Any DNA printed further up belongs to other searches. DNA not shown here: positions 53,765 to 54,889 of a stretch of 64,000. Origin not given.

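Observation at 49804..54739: XoxF (lanthanide-type methanol dehydrogenase) island with no cytochrome partner, wired to a periplasmic MBL hydrolase and a SoxYZ-like thiol carrier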

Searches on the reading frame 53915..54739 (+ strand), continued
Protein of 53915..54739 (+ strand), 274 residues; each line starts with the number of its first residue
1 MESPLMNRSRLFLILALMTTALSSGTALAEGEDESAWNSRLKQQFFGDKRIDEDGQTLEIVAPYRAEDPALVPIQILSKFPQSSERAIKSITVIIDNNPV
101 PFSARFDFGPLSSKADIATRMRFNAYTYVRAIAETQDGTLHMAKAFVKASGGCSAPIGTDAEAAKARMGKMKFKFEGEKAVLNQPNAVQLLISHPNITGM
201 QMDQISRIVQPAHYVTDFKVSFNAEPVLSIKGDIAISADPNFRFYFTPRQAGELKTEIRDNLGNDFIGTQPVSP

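Call 30: search_dna_similar(query=window:53915-54739:+, collection=plasmids, mode=protein, max_rows=40, rows=spread)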
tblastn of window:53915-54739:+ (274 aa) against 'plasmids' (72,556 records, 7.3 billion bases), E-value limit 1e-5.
Records with a match: 134; places in all: 145; records where one place covers at least 80% of the query: 118.
Best place of each record, by identity: <60% 134.
By first word of the organism name: Sinorhizobium 71; Azospirillum 14; Paracoccus 13; Phyllobacterium 4; Rhizobium 4; Sagittula 3; Dinoroseobacter 3; Alloyangia 2; Salipiger 2; Ruegeria 2; and 14 more.
By predicted mobility (MOB-suite, as given by PLSDB): mobilizable 64; non-mobilizable 57; conjugative 13.
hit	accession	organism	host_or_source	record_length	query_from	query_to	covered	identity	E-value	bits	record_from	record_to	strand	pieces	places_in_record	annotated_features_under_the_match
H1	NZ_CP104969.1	Phyllobacterium zundukense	Vicia costata,cell culture,root nodule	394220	5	272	98%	42.3%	2e-58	207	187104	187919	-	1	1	quinoprotein dehydrogenase-associated SoxYZ-like carrier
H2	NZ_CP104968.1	Phyllobacterium sp. A18/5-2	Vicia costata,cell culture,root nodule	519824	6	272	97%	41.3%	5e-57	203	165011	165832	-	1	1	quinoprotein dehydrogenase-associated SoxYZ-like carrier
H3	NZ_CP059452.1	Azospirillum brasilense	Prokaryotes,soil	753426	21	272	92%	42.1%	3e-53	192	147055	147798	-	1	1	quinoprotein dehydrogenase-associated SoxYZ-like carrier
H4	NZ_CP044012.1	Sinorhizobium sp. BG8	Prosopis cineraria,pure bacterial ...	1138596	9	271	96%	39.3%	1e-50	185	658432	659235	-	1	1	none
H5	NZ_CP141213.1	Sinorhizobium meliloti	alfalfa,Isolate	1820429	13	274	96%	38.9%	7e-44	165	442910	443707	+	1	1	none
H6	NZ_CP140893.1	Sinorhizobium medicae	Medicago lupulina,whole organism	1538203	13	274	96%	38.5%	5e-44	166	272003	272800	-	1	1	none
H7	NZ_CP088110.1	Sinorhizobium medicae WSM1115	cell culture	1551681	13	274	96%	38.5%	5e-44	166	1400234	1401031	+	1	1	none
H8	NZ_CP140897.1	Sinorhizobium medicae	Medicago lupulina,whole organism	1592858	13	274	96%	38.5%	6e-44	166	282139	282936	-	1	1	none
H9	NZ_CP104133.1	Sinorhizobium sp. K101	Phaseolus vulgaris,cell ...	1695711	13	274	96%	38.5%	5e-43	163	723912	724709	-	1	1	none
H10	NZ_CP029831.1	Azospirillum ramasamyi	single cell,Cow dung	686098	37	273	86%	42.2%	1e-52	191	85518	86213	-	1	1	quinoprotein dehydrogenase-associated SoxYZ-like carrier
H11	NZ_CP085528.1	Sinorhizobium meliloti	Medicago,cell culture,lupulina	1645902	13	274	96%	37.8%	5e-44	166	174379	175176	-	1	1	none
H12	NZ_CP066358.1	Sinorhizobium meliloti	Medicago lupulina L.,nodules of ...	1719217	13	274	96%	37.8%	5e-44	166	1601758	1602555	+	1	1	none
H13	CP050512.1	Sinorhizobium meliloti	Medicago sativa,cell culture,root nodule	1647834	13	274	96%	37.8%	1e-43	165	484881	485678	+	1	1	quinoprotein dehydrogenase-associated SoxYZ-like carrier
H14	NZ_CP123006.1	Sinorhizobium meliloti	Medicago sativa,cell culture,nodules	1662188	13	274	96%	37.8%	1e-43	165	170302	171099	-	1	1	none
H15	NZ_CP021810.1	Sinorhizobium meliloti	Medicago sativa,Single Cell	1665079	13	274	96%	37.8%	1e-43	165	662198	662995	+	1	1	none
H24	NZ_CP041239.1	Sinorhizobium mexicanum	Acaciella angustissima,cell culture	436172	13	269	94%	38.3%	2e-51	187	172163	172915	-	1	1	quinoprotein dehydrogenase-associated SoxYZ-like carrier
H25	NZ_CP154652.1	Alloyangia pacifica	-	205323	18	266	91%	38.2%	2e-40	155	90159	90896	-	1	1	quinoprotein dehydrogenase-associated SoxYZ-like carrier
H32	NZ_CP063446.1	Novosphingobium sp. ES2-1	mixed culture,activated sludge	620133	9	268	95%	25.9%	5e-9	64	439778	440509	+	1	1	quinoprotein dehydrogenase-associated SoxYZ-like carrier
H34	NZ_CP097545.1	Dinoroseobacter shibae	Prorocentrum lima,pure culture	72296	14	268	93%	25.0%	1e-7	60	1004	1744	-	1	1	quinoprotein dehydrogenase-associated SoxYZ-like carrier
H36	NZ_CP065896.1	Paracoccus marcusii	Cancer pagurus,whole ...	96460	33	268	86%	25.4%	6e-8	61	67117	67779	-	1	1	quinoprotein dehydrogenase-associated SoxYZ-like carrier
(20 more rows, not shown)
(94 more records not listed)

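Call 31: get_annotated_region(hit=H1, flank=9000)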
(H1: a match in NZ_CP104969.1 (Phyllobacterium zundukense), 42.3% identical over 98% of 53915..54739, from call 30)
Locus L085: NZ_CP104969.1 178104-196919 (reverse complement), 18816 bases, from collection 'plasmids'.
description: Phyllobacterium zundukense strain A18/3m plasmid p_unnamed4, complete sequence
organism: Phyllobacterium zundukense (NCBI taxid 1867719)
taxonomy: Bacteria; Pseudomonadota; Alphaproteobacteria; Hyphomicrobiales; Phyllobacteriaceae; Phyllobacterium; Phyllobacterium zundukense
host: -; source: Vicia costata,cell culture,root nodule; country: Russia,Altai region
typing (MOB-suite, as given by PLSDB): non-mobilizable
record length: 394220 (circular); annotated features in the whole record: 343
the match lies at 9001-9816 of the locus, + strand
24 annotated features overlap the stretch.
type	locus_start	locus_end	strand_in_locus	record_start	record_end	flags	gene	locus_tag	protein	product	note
CDS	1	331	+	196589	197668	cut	fba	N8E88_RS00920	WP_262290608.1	class II fructose-bisphosphate aldolase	GO:0006096 - glycolytic process [Evidence IEA]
CDS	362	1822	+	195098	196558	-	-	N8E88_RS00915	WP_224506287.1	form I ribulose bisphosphate carboxylase large subunit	-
CDS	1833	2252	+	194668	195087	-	-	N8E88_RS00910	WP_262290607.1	ribulose bisphosphate carboxylase small subunit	-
CDS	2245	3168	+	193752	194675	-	cbbX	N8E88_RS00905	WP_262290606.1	CbbX protein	-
CDS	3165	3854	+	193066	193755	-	rpe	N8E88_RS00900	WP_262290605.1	ribulose-phosphate 3-epimerase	GO:0006098 - pentose-phosphate shunt [Evidence IEA]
CDS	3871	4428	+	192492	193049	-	-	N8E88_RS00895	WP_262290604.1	thioredoxin family protein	-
CDS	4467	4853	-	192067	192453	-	-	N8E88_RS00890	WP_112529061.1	cytochrome c family protein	-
CDS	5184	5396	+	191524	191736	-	-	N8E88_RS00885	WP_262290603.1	hypothetical protein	-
CDS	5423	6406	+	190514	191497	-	-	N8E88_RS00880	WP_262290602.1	ABC transporter substrate-binding protein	-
CDS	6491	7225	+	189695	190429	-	-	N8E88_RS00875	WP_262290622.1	ABC transporter permease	-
CDS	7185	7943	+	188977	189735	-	-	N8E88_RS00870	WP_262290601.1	ATP-binding cassette domain-containing protein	-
CDS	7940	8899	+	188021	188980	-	-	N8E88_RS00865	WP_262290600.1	quinoprotein relay system zinc metallohydrolase 2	-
CDS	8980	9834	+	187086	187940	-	-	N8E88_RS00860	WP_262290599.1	quinoprotein dehydrogenase-associated SoxYZ-like carrier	-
CDS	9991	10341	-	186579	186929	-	-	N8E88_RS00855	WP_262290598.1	hypothetical protein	-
CDS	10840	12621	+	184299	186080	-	-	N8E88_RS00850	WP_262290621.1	lanthanide-dependent methanol dehydrogenase XoxF5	-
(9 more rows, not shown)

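Call 32: get_annotated_region(hit=H13, flank=9000)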
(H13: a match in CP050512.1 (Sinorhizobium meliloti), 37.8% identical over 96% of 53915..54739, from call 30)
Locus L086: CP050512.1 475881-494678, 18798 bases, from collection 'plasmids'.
description: Sinorhizobium meliloti strain RCAM1750 plasmid p_2, complete sequence
organism: Sinorhizobium meliloti (NCBI taxid 382)
taxonomy: Bacteria; Pseudomonadota; Alphaproteobacteria; Hyphomicrobiales; Rhizobiaceae; Sinorhizobium; Sinorhizobium meliloti
host: -; source: Medicago sativa,cell culture,root nodule; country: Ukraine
typing (MOB-suite, as given by PLSDB): mobilizable; relaxase MOBQ
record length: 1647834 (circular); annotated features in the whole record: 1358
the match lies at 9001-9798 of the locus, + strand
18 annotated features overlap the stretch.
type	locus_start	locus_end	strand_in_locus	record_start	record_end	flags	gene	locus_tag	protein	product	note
CDS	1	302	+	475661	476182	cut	-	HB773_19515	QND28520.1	DUF3280 domain-containing protein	-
CDS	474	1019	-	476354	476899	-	-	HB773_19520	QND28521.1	PQQ-dependent catabolism-associated CXXCW motif protein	-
CDS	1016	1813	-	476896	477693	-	-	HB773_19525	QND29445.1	quinoprotein dehydrogenase-associated putative ABC transporter substrate-binding protein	-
CDS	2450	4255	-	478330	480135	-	-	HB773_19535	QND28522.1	methanol/ethanol family PQQ-dependent dehydrogenase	-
CDS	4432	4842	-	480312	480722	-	-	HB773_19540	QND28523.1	cytochrome c family protein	-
CDS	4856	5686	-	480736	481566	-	fghA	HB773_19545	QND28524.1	S-formylglutathione hydrolase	-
CDS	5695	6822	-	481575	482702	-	-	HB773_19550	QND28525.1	S-(hydroxymethyl)glutathione dehydrogenase/class III alcohol dehydrogenase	-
CDS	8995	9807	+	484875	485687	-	-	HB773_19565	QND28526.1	quinoprotein dehydrogenase-associated SoxYZ-like carrier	-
CDS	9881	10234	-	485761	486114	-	-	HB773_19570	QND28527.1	hypothetical protein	-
CDS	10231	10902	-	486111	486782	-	-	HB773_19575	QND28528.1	hypothetical protein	-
CDS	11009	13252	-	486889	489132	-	-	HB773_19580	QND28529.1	hybrid sensor histidine kinase/response regulator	-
CDS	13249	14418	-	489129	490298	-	-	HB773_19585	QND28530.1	FIST signal transduction protein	-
CDS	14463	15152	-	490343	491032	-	-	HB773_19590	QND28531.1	response regulator transcription factor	-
CDS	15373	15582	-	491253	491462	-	-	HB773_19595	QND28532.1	hypothetical protein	-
CDS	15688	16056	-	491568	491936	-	-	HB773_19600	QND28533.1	MurR/RpiR family transcriptional regulator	-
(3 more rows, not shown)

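Call 33: get_annotated_region(hit=H3, flank=9000)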
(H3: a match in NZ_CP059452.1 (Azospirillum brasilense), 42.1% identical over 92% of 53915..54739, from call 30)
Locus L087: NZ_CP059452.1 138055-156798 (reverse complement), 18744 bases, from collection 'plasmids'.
description: Azospirillum brasilense strain 2020WEIHUA_K plasmid unnamed3, complete sequence
organism: Azospirillum brasilense (NCBI taxid 192)
taxonomy: Bacteria; Pseudomonadota; Alphaproteobacteria; Rhodospirillales; Azospirillaceae; Azospirillum; Azospirillum brasilense
host: -; source: Prokaryotes,soil; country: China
typing (MOB-suite, as given by PLSDB): non-mobilizable
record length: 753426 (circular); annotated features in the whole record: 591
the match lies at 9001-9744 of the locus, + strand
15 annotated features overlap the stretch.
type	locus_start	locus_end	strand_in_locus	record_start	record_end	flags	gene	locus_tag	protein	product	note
CDS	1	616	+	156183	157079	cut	-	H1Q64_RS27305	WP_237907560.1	NAD(P)-dependent methylenetetrahydromethanopterin dehydrogenase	-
CDS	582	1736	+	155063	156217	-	-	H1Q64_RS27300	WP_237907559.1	ATP-grasp domain-containing protein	-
CDS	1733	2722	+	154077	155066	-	mch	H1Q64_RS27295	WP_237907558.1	methenyltetrahydromethanopterin cyclohydrolase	GO:0006730 - one-carbon metabolic process [Evidence IEA]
CDS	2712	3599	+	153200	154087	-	-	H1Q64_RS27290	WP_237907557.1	RimK family alpha-L-glutamate ligase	-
CDS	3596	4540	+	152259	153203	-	-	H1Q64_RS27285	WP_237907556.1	triphosphoribosyl-dephospho-CoA synthase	-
CDS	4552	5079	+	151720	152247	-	fae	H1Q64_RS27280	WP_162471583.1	formaldehyde-activating enzyme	GO:0016051 - carbohydrate biosynthetic process [Evidence IEA]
CDS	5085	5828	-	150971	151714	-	-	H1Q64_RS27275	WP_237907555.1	HisA/HisF-related TIM barrel protein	-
CDS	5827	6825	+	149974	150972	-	-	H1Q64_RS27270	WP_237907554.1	ATP-grasp domain-containing protein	-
CDS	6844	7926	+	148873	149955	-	-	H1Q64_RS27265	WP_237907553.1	hydantoinase/oxoprolinase family protein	-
CDS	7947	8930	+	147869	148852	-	-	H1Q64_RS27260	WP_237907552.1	quinoprotein relay system zinc metallohydrolase 2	-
CDS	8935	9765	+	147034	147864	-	-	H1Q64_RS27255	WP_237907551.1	quinoprotein dehydrogenase-associated SoxYZ-like carrier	-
CDS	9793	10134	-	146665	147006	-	-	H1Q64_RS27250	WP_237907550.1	hypothetical protein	-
CDS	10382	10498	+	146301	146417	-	pqqA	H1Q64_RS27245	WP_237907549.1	pyrroloquinoline quinone precursor peptide PqqA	GO:0018189 - pyrroloquinoline quinone biosynthetic process [Evidence IEA]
CDS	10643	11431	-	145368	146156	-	-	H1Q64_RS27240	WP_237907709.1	dihydrofolate reductase family protein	-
CDS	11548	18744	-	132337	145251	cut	-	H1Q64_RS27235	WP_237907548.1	Ig-like domain-containing protein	-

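Call 35: search_solved_structures(query=A1, max_evalue=0.01, show_alignments=2)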
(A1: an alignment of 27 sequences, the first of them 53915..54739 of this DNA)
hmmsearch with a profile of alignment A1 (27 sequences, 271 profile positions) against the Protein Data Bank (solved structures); distinct sequences matched with E-value up to 0.01: 8.
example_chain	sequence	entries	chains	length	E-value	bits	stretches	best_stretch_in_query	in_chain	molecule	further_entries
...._B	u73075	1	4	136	1.1e-11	47.5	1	26-150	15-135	SOXY PROTEIN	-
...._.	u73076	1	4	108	4.2e-09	39.1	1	171-262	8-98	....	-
1v8h_A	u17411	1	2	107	4.2e-09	39.1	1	171-262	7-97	sulfur oxidation protein SoxZ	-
2ox5_Y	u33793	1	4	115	1.3e-08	37.5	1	54-150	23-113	SoxY protein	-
2oxg_Y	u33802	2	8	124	1.4e-08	37.4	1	53-150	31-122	SoxY protein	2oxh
2nnc_A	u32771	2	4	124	1.1e-07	34.4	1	42-150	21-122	Sulfur covalently-binding protein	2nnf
2oxh_Z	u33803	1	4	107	7.7e-06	28.4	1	178-268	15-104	SoxZ protein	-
2ox5_Z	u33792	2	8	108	7.8e-06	28.3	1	178-268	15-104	SoxZ protein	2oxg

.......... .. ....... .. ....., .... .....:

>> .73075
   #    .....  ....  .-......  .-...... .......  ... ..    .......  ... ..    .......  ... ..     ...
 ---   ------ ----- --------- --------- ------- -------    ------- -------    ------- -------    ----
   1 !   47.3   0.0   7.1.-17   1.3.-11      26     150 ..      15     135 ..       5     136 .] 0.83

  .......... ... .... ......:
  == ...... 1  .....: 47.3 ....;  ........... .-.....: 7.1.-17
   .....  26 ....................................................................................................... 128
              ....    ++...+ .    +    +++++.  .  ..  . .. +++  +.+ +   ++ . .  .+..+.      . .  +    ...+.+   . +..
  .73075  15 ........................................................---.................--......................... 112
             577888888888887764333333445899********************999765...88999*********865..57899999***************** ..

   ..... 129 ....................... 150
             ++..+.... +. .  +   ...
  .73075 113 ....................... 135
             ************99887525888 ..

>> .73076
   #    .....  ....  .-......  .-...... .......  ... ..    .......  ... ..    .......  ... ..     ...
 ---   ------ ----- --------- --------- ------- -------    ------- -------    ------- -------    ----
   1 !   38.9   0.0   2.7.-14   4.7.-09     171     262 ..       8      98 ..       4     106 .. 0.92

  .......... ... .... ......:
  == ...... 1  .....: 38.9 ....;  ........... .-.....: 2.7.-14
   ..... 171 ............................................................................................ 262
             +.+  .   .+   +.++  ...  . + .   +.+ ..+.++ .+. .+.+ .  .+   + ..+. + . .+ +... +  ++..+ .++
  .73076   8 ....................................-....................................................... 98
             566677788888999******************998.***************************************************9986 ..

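Call 46: get_annotated_region(hit=H32, flank=9000)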
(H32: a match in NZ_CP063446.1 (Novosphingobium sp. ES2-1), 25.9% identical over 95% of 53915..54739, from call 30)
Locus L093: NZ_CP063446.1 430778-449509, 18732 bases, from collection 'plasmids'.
description: Novosphingobium sp. ES2-1 plasmid p1, complete sequence
organism: Novosphingobium sp. ES2-1 (NCBI taxid 2780074)
taxonomy: Bacteria; Pseudomonadota; Alphaproteobacteria; Sphingomonadales; Sphingomonadaceae; Novosphingobium; Novosphingobium sp. ES2-1
host: -; source: mixed culture,activated sludge; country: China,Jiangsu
typing (MOB-suite, as given by PLSDB): non-mobilizable
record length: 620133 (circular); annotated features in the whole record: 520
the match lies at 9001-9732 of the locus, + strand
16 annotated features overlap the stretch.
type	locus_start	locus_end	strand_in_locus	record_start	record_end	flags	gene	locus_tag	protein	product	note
CDS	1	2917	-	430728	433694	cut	-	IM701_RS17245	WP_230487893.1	TonB-dependent receptor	-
CDS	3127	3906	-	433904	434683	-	-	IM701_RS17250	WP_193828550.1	SDR family oxidoreductase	-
CDS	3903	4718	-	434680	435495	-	-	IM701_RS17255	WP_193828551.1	glucose 1-dehydrogenase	-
CDS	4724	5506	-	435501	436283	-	-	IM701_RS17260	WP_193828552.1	SDR family oxidoreductase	-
CDS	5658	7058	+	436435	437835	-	-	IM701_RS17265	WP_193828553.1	aromatic ring-hydroxylating dioxygenase subunit alpha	-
CDS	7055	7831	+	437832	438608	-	-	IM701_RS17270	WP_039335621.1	ThuA domain-containing protein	-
CDS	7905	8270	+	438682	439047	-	-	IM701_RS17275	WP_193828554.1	c-type cytochrome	-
CDS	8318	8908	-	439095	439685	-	-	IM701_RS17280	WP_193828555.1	rhodanese-like domain-containing protein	-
CDS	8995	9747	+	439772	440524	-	-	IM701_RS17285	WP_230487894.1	quinoprotein dehydrogenase-associated SoxYZ-like carrier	-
CDS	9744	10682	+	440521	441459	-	-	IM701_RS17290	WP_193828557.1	quinoprotein relay system zinc metallohydrolase 1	-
CDS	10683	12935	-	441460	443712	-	-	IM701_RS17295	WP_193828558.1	TonB-dependent receptor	-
CDS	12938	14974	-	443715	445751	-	-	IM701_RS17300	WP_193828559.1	TonB-dependent receptor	-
CDS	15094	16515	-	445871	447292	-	-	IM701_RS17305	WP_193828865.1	porin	-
CDS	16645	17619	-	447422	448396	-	-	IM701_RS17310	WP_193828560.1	PQQ-dependent catabolism-associated beta-propeller protein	-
CDS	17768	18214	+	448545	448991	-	pedF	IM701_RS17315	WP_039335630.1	cytochrome c-550 PedF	-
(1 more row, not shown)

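Call 47: get_annotated_region(hit=H34, flank=9000)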
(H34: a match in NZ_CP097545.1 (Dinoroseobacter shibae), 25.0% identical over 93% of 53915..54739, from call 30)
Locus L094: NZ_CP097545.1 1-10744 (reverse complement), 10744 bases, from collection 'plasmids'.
description: Dinoroseobacter shibae strain DSM 112351 plasmid pDSHI05, complete sequence
organism: Dinoroseobacter shibae (NCBI taxid 215813)
taxonomy: Bacteria; Pseudomonadota; Alphaproteobacteria; Rhodobacterales; Roseobacteraceae; Dinoroseobacter; Dinoroseobacter shibae
host: -; source: Prorocentrum lima,pure culture; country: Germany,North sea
typing (MOB-suite, as given by PLSDB): non-mobilizable; replicon rep_cluster_1015
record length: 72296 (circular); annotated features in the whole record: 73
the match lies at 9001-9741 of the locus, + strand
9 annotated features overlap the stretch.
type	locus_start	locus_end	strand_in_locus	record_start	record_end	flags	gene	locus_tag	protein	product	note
CDS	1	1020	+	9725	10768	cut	-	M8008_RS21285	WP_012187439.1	glycosyltransferase family 4 protein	-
CDS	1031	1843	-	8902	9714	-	-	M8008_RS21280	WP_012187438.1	MipA/OmpV family protein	-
CDS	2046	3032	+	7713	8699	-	-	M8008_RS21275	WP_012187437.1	protochlorophyllide reductase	GO:0015995 - chlorophyll biosynthetic process [Evidence IEA]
CDS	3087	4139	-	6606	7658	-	-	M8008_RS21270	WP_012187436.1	2,3-butanediol dehydrogenase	-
CDS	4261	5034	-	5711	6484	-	-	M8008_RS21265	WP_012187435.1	acetoin reductase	GO:0045150 - acetoin catabolic process [Evidence IEA]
CDS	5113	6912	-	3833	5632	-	-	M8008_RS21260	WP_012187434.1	NAD(P)/FAD-dependent oxidoreductase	-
CDS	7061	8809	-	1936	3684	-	-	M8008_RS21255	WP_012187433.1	sigma-54-dependent Fis family transcriptional regulator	-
CDS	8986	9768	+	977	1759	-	-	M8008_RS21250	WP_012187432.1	quinoprotein dehydrogenase-associated SoxYZ-like carrier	-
CDS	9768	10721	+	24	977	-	-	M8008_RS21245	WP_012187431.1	quinoprotein relay system zinc metallohydrolase 1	-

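Call 51: predict_structure(alignment_id=A1)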
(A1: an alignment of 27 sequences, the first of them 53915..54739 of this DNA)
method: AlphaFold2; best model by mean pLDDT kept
length: 274 residues; sequences in the alignment: 27
mean_pLDDT: 76.1   pTM: 0.73
mean pLDDT of the five models: 76.1, 75.2, 74.8, 69.1, 67.7
residues with pLDDT >= 90: 80; 70-90: 104; 50-70: 49; < 50: 41
segments of 3 or more residues with pLDDT < 50: 1-3, 25-29, 153-163, 195-203, 209-211, 236-240
pLDDT, mean of each block of 10 residues (from residue 1): 53 73 52 81 92 93 74 86 90 77 87 87 78 95 86 46 52 83 88 50 48 73 93 58 85 89 83 84
secondary structure, 60 per line:
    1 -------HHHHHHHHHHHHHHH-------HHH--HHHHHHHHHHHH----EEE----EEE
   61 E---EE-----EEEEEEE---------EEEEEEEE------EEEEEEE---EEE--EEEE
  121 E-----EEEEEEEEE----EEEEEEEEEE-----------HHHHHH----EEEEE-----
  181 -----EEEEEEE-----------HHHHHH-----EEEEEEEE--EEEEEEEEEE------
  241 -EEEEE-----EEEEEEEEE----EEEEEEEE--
elements in order: H8-22 H35-46 E51-53 E58-61 E72-78 E88-95 E102-108 E112-114 E117-121 E127-135 E140-149 H161-166 E171-175 E186-192 H204-209 E215-222 E225-234 E242-246 E252-260 E265-272

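Call 56: fold_search(model_id=the predicted structure, library=pdb)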
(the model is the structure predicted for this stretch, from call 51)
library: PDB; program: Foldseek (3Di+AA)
matches with E <= 10: 1889; with E <= 0.001: 124
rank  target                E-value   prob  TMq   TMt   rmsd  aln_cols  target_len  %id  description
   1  2oxg_Y                1.4e-07  1.00  0.36  0.83   2.1       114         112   33  The SoxYZ Complex of Paracoccus pantotrophus (released 2007-05-22)
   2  2ox5_Y                3.5e-07  1.00  0.36  0.83   2.2       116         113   33  The SoxYZ complex of Paracoccus pantotrophus (released 2007-05-22)
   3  2oxg_D                3.5e-07  1.00  0.35  0.81   2.3       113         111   31  The SoxYZ Complex of Paracoccus pantotrophus (released 2007-05-22)
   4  2oxg_B                4.9e-07  1.00  0.35  0.84   2.1       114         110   33  The SoxYZ Complex of Paracoccus pantotrophus (released 2007-05-22)
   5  2oxg_F                5.7e-07  1.00  0.35  0.83   1.8       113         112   33  The SoxYZ Complex of Paracoccus pantotrophus (released 2007-05-22)
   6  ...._K                6.1e-07  1.00  0.35  0.72   4.0       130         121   32  Crystal structure of the disulfide-linked complex of the thiosulfodyrolase SoxB with the carrier-protein SoxYZ from Th (released 2015-12-09)
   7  2ox5_F                7.9e-07  1.00  0.36  0.82   2.0       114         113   33  The SoxYZ complex of Paracoccus pantotrophus (released 2007-05-22)
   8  2ox5_B                7.9e-07  1.00  0.37  0.86   2.4       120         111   32  The SoxYZ complex of Paracoccus pantotrophus (released 2007-05-22)
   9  2oxh_F                8.8e-07  1.00  0.35  0.81   1.9       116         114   32  The SOXYZ Complex of Paracoccus Pantotrophus (released 2007-05-22)
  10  2oxh_D                8.8e-07  1.00  0.36  0.84   1.9       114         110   32  The SOXYZ Complex of Paracoccus Pantotrophus (released 2007-05-22)
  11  2ox5_D                1.4e-06  1.00  0.35  0.80   2.5       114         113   32  The SoxYZ complex of Paracoccus pantotrophus (released 2007-05-22)
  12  2oxh_Y                1.6e-06  1.00  0.36  0.83   2.0       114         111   32  The SOXYZ Complex of Paracoccus Pantotrophus (released 2007-05-22)
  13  2oxh_B                1.7e-06  1.00  0.35  0.80   1.9       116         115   32  The SOXYZ Complex of Paracoccus Pantotrophus (released 2007-05-22)
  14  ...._E                4.2e-06  1.00  0.32  0.72   4.7       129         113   30  Crystal structure of the disulfide-linked complex of the thiosulfodyrolase SoxB with the carrier-protein SoxYZ from Th (released 2015-12-09)
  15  2nnc_B                5.4e-06  1.00  0.34  0.77   2.5       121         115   24  Structure of the sulfur carrier protein SoxY from Chlorobium limicola f thiosulfatophilum (released 2007-03-13)
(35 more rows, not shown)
